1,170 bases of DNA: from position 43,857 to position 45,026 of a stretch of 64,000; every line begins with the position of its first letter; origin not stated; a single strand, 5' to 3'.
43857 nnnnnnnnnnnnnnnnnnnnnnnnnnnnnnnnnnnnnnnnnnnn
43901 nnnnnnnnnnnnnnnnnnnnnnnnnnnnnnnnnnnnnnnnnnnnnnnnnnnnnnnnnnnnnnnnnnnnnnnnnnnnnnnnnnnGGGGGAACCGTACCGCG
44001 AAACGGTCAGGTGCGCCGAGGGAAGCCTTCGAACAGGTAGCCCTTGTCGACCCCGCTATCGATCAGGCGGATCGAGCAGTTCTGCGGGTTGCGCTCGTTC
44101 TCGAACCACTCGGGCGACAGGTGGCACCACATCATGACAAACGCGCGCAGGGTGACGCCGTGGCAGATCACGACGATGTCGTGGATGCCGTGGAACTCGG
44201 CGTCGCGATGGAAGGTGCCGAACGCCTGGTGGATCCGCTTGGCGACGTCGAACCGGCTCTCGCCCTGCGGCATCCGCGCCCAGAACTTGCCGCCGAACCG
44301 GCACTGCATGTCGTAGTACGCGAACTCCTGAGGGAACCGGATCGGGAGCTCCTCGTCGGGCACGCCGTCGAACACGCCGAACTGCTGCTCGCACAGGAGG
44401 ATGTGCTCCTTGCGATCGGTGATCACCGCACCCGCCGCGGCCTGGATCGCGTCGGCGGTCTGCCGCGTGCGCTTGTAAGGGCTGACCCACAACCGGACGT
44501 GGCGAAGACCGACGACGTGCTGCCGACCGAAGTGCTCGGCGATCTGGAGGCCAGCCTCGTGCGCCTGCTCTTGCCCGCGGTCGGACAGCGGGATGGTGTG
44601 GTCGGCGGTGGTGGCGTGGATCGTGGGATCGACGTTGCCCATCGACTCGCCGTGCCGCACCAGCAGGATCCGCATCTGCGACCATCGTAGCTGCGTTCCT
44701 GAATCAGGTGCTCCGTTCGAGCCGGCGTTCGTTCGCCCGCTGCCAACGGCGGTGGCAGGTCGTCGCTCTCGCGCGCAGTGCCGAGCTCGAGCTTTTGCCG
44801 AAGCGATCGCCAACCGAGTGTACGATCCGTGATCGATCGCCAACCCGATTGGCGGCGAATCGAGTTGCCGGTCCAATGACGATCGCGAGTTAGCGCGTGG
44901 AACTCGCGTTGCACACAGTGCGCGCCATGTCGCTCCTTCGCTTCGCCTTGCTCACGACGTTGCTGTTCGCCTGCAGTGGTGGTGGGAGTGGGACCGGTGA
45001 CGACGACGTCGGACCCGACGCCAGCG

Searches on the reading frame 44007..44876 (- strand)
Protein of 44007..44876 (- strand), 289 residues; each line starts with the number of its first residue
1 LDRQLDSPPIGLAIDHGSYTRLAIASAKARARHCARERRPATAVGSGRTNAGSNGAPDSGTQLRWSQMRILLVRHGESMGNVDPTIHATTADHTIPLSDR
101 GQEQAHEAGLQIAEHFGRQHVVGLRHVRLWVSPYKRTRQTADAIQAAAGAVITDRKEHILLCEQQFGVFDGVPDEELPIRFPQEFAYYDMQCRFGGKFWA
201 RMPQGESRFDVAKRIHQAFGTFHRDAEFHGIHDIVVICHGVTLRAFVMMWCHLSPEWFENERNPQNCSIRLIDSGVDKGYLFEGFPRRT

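Call 53: search_protein_families(library=pfam, proteins=[window:44007-44876:-], max_evalue=0.00001)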
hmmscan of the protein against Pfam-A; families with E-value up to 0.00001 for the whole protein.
window:44007-44876:- (289 aa): 1 family
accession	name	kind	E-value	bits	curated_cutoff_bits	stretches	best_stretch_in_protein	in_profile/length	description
PF00300.27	His_Phos_1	-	1e-26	94.3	21.7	1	70-274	1-181/194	Histidine phosphatase superfamily (branch 1)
